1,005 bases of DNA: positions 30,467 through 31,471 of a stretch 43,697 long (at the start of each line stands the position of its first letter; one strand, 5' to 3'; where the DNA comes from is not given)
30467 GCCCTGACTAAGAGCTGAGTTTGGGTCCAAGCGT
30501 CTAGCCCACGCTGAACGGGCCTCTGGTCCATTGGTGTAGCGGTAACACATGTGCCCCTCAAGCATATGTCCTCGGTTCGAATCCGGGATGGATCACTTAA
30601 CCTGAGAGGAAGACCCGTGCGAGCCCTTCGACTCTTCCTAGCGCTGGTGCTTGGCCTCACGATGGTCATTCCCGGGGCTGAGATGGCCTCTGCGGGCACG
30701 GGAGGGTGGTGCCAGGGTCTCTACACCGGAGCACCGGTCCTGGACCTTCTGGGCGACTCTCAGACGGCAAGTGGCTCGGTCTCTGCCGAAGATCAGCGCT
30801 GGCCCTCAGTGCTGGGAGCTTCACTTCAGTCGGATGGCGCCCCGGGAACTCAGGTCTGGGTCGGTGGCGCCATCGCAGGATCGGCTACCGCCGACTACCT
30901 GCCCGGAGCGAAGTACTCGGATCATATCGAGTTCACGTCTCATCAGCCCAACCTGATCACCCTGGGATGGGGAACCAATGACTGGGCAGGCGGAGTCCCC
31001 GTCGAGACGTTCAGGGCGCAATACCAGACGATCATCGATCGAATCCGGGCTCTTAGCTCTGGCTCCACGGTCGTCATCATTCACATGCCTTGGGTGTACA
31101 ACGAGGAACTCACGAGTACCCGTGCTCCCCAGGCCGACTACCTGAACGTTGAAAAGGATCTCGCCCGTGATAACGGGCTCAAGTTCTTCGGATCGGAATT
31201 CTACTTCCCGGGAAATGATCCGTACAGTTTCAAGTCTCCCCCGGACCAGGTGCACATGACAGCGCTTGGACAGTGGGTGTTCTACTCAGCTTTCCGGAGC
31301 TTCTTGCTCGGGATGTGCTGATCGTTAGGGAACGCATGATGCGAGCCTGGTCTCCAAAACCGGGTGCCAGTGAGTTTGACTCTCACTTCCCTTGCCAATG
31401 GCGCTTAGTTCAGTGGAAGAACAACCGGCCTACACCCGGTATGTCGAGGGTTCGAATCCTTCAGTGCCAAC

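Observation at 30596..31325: A signal-peptide SGNH esterase mRNA embedded between tRNAs (tRNA-punctuated cargo gene)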

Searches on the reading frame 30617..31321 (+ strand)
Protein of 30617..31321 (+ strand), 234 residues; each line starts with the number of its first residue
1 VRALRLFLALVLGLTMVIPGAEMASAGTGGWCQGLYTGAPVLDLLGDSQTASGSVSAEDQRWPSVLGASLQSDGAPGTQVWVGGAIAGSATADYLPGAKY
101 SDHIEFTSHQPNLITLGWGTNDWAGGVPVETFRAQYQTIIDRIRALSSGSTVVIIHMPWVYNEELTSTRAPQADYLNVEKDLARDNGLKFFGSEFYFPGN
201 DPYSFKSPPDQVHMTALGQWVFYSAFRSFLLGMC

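Call 4: search_protein_families(library=pfam, proteins=[window:30617-31321:+], max_evalue=1)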
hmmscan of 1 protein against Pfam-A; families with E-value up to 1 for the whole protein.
window:30617-31321:+ (234 aa): 3 families
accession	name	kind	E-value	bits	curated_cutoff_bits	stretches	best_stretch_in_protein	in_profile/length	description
PF13472.12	Lipase_GDSL_2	-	5.3e-19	69.8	32.9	1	44-220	1-177/178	GDSL-like Lipase/Acylhydrolase family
PF00657.28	Lipase_GDSL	-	7.2e-09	36.5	23.6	1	44-219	3-201/208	GDSL-like Lipase/Acylhydrolase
PF25182.1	NonGDSL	-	0.0022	17.8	80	1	46-178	34-160/220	Non-GDSL lipase-like family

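Call 11: search_dna_similar(query=window:30617-31318:+, collection=phages, mode=protein, max_rows=40, max_evalue=0.001)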
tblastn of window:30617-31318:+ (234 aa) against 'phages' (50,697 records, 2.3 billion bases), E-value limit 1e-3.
Records with a match: 2; places in all: 2; records where one place covers at least 80% of the query: 2.
Best place of each record, by identity: <60% 2.
By first word of the organism name: Arthrobacter 2.
By host as written in the record: Arthrobacter sp. ATCC 21022 2.
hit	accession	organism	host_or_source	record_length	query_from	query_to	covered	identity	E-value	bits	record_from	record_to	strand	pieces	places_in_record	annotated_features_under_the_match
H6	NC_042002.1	Arthrobacter phage Abidatro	Arthrobacter sp. ATCC 21022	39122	24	230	88%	24.4%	3e-4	47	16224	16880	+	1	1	21: tail spike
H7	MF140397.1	Arthrobacter phage Abidatro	Arthrobacter sp. ATCC 21022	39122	24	230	88%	24.4%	3e-4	47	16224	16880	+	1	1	21: esterase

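Call 12: find_homologous_proteins(query=window:30617-31318:+)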
Query window:30617-31318:+ (234 aa): 14 proteins with E <= 0.001 among 1138 candidates.
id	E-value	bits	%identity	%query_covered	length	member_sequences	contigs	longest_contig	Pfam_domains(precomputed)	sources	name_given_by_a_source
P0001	3.6e-156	536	100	100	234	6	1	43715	PF13472.13,PF00657.29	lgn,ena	-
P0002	8.3e-111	387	75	100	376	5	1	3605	PF13472.13,PF00657.29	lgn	-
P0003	3.9e-104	365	74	94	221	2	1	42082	PF13472.13,PF00657.29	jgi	jgi:lysophospholipase L1-like esterase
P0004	3.8e-97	342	67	100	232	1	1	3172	PF13472.13,PF00657.29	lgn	-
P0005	4.7e-83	296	59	98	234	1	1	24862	PF13472.13,PF00657.29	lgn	-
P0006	8.0e-77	276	55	98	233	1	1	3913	PF13472.13,PF00657.29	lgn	-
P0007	8.3e-73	263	58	89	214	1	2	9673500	PF13472.13,PF00657.29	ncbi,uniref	ncbi:SGNH/GDSL hydrolase family protein [Amycolatopsis plumensis]|uniref:SGNH/GDSL hydrolase family 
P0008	3.7e-71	257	53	97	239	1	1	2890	PF13472.13,PF00657.29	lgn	-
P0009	1.1e-70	256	53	92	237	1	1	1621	PF13472.13,PF00657.29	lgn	-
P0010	1.2e-70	256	55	91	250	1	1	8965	PF13472.13,PF00657.29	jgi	jgi:lysophospholipase L1-like esterase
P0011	5.1e-69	250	56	88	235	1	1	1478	PF13472.13,PF00657.29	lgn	-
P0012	4.6e-68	247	54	94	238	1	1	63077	PF13472.13,PF00657.29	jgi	jgi:lysophospholipase L1-like esterase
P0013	2.6e-67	245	50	98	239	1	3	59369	PF13472.13,PF00657.29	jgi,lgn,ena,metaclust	metaclust:\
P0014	6.7e-66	240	53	92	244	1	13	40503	PF13472.13,PF00657.29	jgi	jgi:lysophospholipase L1-like esterase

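Call 13: find_related_loci(query=window:30617-31318:+, collection=viral_contigs, flank=6000)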
Query window:30617-31318:+ (234 aa) in viral_contigs; peptide patterns used: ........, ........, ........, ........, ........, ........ (x = any residue, [..] = any of these).
7 stretches matched a pattern; 2 encode a relative of the query (tblastn E <= 1e-3); 2 distinct loci.
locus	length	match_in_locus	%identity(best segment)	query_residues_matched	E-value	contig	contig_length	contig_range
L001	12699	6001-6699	74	1-234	1e-114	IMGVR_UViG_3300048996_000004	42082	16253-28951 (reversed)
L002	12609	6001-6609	50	31-234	2e-64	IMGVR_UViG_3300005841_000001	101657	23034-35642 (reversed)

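Call 15: find_encoding_contigs(protein=P0005, flank=6000, max_places=3)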
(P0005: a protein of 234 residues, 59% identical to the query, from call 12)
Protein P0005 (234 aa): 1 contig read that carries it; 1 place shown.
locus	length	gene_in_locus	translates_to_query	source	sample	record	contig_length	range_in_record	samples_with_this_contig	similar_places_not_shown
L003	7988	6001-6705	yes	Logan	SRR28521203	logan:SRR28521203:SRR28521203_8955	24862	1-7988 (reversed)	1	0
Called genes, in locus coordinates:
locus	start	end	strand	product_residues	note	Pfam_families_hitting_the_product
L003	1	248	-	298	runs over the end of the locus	PF13481:AAA_25 (weak), PF03796:DnaB_C (weak)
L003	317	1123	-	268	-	PF12705:PDDEXK_1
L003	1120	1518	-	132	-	-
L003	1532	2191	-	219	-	-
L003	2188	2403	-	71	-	-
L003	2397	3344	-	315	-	PF00156:Pribosyltran (weak)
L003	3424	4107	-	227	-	-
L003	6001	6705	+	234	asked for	PF00657:Lipase_GDSL, PF13472:Lipase_GDSL_2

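Call 16: find_encoding_contigs(protein=P0012, flank=6000, max_places=3)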
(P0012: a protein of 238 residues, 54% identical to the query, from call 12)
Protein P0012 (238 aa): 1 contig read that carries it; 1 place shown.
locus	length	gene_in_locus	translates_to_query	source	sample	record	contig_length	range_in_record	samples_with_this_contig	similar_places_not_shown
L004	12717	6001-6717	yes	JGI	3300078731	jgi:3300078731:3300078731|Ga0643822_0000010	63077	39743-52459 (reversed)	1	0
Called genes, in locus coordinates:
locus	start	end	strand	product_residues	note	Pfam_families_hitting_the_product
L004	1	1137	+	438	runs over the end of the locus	PF00772:DnaB (weak), PF13481:AAA_25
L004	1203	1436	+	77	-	-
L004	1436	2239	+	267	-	PF01510:Amidase_2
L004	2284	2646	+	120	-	-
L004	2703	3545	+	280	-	PF05866:RusA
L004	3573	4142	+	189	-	-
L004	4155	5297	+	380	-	-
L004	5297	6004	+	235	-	-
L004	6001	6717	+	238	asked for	PF00657:Lipase_GDSL (faint), PF13472:Lipase_GDSL_2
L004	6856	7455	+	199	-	PF18751:Ploopntkinase3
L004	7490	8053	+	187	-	-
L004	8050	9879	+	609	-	PF03237:Terminase_6N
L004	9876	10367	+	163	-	-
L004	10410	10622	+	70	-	-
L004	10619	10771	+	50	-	-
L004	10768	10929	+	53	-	-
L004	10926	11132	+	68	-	-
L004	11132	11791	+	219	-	PF04307:YdjM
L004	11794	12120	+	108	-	-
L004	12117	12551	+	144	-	-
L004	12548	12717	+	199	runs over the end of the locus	-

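Call 18: find_encoding_contigs(protein=P0013, flank=6000, max_places=3)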
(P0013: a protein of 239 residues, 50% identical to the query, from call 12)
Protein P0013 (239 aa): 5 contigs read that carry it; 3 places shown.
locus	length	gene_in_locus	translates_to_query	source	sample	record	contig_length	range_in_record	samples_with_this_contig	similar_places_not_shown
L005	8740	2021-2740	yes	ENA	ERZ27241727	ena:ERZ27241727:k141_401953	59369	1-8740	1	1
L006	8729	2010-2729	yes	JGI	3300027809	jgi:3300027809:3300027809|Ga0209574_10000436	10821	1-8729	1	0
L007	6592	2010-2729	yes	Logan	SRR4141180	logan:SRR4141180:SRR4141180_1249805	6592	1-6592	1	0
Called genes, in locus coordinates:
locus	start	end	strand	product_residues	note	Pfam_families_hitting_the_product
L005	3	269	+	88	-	?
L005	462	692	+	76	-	-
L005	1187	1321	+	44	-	-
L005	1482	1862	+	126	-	-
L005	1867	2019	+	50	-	-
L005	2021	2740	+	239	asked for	PF00657:Lipase_GDSL (weak), PF13472:Lipase_GDSL_2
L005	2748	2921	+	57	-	-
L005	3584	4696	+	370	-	-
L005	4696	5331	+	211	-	PF13385:Laminin_G_3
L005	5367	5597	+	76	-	-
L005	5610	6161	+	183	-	PF10127:RlaP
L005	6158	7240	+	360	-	PF09511:RNA_lig_T4_1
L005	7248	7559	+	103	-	-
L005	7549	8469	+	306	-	PF08433:KTI12, PF13671:AAA_33, PF25109:HAD_PNKP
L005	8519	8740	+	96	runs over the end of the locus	-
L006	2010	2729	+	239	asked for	PF00657:Lipase_GDSL (weak), PF13472:Lipase_GDSL_2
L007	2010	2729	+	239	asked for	PF00657:Lipase_GDSL (weak), PF13472:Lipase_GDSL_2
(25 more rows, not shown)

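Call 19: find_encoding_contigs(protein=P0014, flank=6000, max_places=4)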
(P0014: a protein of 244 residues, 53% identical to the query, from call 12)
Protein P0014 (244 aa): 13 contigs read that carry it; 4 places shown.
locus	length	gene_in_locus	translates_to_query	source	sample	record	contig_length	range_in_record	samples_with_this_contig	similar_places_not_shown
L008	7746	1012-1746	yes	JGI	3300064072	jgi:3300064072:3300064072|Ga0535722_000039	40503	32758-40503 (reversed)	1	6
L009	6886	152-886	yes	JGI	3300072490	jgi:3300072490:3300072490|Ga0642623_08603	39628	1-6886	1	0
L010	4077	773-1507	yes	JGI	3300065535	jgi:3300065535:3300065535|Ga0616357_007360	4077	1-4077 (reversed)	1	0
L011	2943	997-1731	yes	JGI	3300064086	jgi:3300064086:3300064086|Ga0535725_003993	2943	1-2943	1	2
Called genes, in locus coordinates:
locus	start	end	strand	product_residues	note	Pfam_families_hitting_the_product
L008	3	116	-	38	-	?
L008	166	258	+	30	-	-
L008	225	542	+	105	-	-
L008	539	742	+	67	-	-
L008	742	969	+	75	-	-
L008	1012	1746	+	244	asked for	PF00657:Lipase_GDSL, PF13472:Lipase_GDSL_2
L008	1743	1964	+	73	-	-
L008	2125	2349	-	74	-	-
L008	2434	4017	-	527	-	-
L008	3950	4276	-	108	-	PF23931:Terminase_6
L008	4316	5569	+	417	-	PF04860:Phage_portal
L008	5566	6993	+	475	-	PF00574:CLP_protease, PF04586:Peptidase_S78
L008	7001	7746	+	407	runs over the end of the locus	PF05065:Phage_capsid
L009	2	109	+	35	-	?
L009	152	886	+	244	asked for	PF00657:Lipase_GDSL, PF13472:Lipase_GDSL_2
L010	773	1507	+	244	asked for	PF00657:Lipase_GDSL, PF13472:Lipase_GDSL_2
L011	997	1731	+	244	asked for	PF00657:Lipase_GDSL, PF13472:Lipase_GDSL_2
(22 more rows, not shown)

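Call 23: search_protein_families(library=phrogs, proteins=[window:30617-31318:+], max_evalue=0.00001)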
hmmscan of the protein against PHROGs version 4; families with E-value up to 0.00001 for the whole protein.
window:30617-31318:+ (234 aa): 3 families
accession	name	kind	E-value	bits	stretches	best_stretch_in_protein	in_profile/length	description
phrog_14987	-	unknown function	2e-09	37.5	1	83-222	480-614/625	-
phrog_15881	-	tail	5.6e-07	29.7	0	84-204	396-519/554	tail protein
phrog_14083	-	unknown function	6.1e-06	25.4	1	84-169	724-806/879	-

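Call 24: search_solved_structures(query=window:30617-31318:+, max_evalue=1, show_alignments=2)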
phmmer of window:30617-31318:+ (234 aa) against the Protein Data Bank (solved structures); distinct sequences matched with E-value up to 1: 12.
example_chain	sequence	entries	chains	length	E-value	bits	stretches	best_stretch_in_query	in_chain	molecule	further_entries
7c23_A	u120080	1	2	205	0.00013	24.5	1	34-143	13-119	Carboxylesterase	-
7c29_A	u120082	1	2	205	0.00014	24.4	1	34-143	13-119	Carboxylesterase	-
9otv_A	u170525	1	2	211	0.0018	20.8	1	40-153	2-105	Lysophospholipase L1-like esterase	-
8u0z_A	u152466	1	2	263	0.024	17.1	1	21-89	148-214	Uridine 5'-monophosphate synthase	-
5tic_A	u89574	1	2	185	0.052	16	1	40-181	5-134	Acyl-CoA thioesterase I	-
1ivn_A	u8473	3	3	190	0.09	15.2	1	41-181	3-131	Thioesterase I | Acyl-CoA thioesterase I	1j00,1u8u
5tid_A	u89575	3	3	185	0.12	14.8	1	40-165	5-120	Acyl-CoA thioesterase I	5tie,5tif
8bl3_A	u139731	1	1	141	0.17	14.3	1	95-171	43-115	scIg12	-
9ge8_T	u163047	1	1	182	0.2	14.1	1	41-181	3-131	Thioesterase 1/protease 1/lysophospholipase L1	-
6lfb_A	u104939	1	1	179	0.22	14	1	42-165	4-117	Acyl-CoA thioesterase I also functions as protease I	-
6lfc_A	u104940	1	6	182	0.23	13.9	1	42-165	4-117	Acyl-CoA thioesterase I also functions as protease I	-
3hp4_A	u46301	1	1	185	0.56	12.6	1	44-164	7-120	GDSL-esterase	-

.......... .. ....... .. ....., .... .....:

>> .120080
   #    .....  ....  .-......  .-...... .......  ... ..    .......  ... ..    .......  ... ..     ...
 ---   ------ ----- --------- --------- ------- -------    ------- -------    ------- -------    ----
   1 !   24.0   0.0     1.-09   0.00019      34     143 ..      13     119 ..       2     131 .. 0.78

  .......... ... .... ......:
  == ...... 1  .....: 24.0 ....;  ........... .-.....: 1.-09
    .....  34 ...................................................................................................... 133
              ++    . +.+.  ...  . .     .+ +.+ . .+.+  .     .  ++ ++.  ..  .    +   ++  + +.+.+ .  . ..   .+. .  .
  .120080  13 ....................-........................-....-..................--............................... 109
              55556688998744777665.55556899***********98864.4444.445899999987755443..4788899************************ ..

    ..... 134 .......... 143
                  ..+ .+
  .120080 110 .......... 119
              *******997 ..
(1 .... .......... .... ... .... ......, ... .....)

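Call 26: find_encoding_contigs(protein=P0002, flank=4000, max_places=2)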
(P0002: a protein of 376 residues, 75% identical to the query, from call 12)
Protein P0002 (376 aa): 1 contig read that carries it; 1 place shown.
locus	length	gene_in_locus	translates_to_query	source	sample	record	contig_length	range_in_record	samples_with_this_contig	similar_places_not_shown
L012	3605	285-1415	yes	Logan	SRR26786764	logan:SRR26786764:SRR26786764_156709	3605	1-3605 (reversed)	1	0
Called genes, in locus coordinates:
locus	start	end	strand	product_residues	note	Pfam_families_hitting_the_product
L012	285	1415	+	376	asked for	PF00657:Lipase_GDSL, PF13472:Lipase_GDSL_2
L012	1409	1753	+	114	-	-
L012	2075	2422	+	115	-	-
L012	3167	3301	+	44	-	-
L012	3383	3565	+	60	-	-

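Call 27: find_encoding_contigs(protein=P0004, flank=4000, max_places=2)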
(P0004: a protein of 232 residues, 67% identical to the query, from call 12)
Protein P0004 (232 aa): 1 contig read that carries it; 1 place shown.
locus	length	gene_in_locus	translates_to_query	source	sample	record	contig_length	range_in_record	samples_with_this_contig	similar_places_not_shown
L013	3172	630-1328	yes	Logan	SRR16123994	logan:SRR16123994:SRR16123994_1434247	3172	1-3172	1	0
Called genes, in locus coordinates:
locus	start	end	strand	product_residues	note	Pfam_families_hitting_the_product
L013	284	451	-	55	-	-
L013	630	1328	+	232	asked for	PF00657:Lipase_GDSL (faint), PF13472:Lipase_GDSL_2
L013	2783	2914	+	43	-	-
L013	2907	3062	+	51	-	-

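Call 28: find_encoding_contigs(protein=P0006, flank=4000, max_places=2)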
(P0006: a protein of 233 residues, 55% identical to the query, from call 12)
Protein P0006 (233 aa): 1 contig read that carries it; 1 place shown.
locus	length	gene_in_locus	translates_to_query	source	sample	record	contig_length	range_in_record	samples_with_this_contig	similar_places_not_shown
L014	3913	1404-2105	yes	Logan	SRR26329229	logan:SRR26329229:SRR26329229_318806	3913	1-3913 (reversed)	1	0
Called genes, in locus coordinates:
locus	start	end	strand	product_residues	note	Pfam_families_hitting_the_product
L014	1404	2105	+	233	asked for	PF00657:Lipase_GDSL (weak), PF13472:Lipase_GDSL_2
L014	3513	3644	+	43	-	-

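Call 29: find_encoding_contigs(protein=P0007, flank=8000, max_places=2)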
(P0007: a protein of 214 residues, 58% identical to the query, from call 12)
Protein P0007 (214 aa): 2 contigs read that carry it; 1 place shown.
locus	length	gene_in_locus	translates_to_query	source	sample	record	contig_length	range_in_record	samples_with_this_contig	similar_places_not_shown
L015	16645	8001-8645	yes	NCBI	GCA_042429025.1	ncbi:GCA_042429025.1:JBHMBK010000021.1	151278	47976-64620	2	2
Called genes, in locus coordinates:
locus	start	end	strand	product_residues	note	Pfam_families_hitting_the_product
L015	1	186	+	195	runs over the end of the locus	-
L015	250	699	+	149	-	-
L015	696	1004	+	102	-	-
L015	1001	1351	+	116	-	-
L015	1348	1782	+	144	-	PF12691:Phage_tail_terminator_6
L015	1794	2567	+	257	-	PF01833:TIG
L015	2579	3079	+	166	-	PF24201:DUF7426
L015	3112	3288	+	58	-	-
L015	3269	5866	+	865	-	-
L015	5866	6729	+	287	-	-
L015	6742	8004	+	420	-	-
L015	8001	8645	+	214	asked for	PF00657:Lipase_GDSL, PF13472:Lipase_GDSL_2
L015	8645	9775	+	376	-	-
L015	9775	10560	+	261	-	-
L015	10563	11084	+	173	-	-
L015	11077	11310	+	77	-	-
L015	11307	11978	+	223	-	PF01391:Collagen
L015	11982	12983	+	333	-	PF01183:Glyco_hydro_25 (weak)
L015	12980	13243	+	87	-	-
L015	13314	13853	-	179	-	-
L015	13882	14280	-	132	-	-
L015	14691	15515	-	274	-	PF04672:Methyltransf_19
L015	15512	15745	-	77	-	-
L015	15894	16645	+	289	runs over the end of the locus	PF01381:HTH_3, PF13560:HTH_31, PF19054:DUF5753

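Call 42: predict_structure(alignment_id=A1)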
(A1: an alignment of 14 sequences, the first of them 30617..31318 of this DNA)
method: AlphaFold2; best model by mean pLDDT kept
length: 234 residues; sequences in the alignment: 14
mean_pLDDT: 76.1   pTM: 0.75
mean pLDDT of the five models: 76.1, 73.2, 72.8, 70.0, 69.8
residues with pLDDT >= 90: 57; 70-90: 102; 50-70: 49; < 50: 26
segments of 3 or more residues with pLDDT < 50: 19-28, 86-90, 94-102
pLDDT, mean of each block of 10 residues (from residue 1): 73 60 44 89 79 84 93 91 53 46 58 83 81 86 83 81 66 88 96 74 64 80 91 90
secondary structure, 60 per line:
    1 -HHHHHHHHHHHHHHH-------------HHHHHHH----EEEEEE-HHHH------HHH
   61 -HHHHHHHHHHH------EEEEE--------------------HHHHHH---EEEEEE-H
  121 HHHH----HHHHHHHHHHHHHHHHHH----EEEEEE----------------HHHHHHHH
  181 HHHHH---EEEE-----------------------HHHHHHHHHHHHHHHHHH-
elements in order: H2-16 H30-36 E41-46 H48-51 H62-72 E79-83 H104-109 E113-118 H120-124 H129-146 E151-156 H173-185 E189-192 H216-233

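Call 47: fold_search(model_id=the predicted structure, library=pdb)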
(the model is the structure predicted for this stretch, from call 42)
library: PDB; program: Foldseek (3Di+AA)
matches with E <= 10: 1456; with E <= 0.001: 122
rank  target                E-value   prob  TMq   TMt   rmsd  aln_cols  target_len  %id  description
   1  5tic_B                4.2e-08  1.00  0.63  0.80   3.5       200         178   17  X-ray structure of wild-type E. coli Acyl-CoA thioesterase I at pH 5 (released 2017-04-26)
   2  5tid                  5.0e-08  1.00  0.61  0.78   3.6       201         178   17  X-ray structure of acyl-CoA thioesterase I, TesA, mutant M141L/Y145K/L146K at pH 5 in complex with octanoic acid (released 2017-04-26)
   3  1j00                  6.0e-08  1.00  0.60  0.77   3.5       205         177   17  E. coli Thioesterase I/Protease I/Lysophospholipase L1 in complexed with diethyl phosphono moiety (released 2003-07-08)
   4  1jrl                  6.8e-08  1.00  0.60  0.76   3.7       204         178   17  Crystal structure of E. coli Lysophospholiase L1/Acyl-CoA Thioesterase I/Protease I L109P mutant (released 2003-07-08)
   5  6lfb                  7.3e-08  1.00  0.61  0.77   3.6       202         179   17  E. coli Thioesterase I mutant DG (released 2020-07-15)
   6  1ivn                  7.7e-08  1.00  0.61  0.78   3.6       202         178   16  E.coli Thioesterase I/Protease I/Lysophospholiase L1 (released 2003-07-08)
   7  4q9a_A                9.3e-08  1.00  0.65  0.69   4.2       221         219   16  Crystal structure of a putative GDSL-like lipase (PARMER_00689) from Parabacteroides merdae ATCC 43184 at 2.86 A resol (released 2014-06-25)
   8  5tif                  9.9e-08  1.00  0.59  0.74   3.9       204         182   17  x-ray structure of acyl-CoA thioesterase I, TesA, triple mutant M141L/Y145K/L146K in complex with octanoic acid (released 2017-04-26)
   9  5tic_A                1.0e-07  1.00  0.62  0.79   3.3       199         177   18  X-ray structure of wild-type E. coli Acyl-CoA thioesterase I at pH 5 (released 2017-04-26)
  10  7ddy_D                1.2e-07  1.00  0.59  0.68   4.5       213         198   17  Crystal structure of an acetyl xylan esterase AlAXEase (released 2021-06-02)
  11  6lfc_D                1.3e-07  1.00  0.59  0.76   3.9       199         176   18  E. coli Thioesterase I mutant DG (released 2020-07-15)
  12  1u8u                  1.3e-07  1.00  0.63  0.80   3.4       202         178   18  E. coli Thioesterase I/Protease I/Lysophospholiase L1 in complexed with octanoic acid (released 2005-04-05)
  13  5tie                  1.6e-07  1.00  0.61  0.76   3.6       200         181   17  x-ray structure of acyl-CoA thioesterase I, TesA, mutant M141L/Y145K/L146K at pH 7.5 in complex with octanoic acid (released 2017-04-26)
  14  6lfc_A                1.6e-07  1.00  0.58  0.75   3.8       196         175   18  E. coli Thioesterase I mutant DG (released 2020-07-15)
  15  4q9a_B                1.9e-07  1.00  0.65  0.69   4.1       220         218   17  Crystal structure of a putative GDSL-like lipase (PARMER_00689) from Parabacteroides merdae ATCC 43184 at 2.86 A resol (released 2014-06-25)
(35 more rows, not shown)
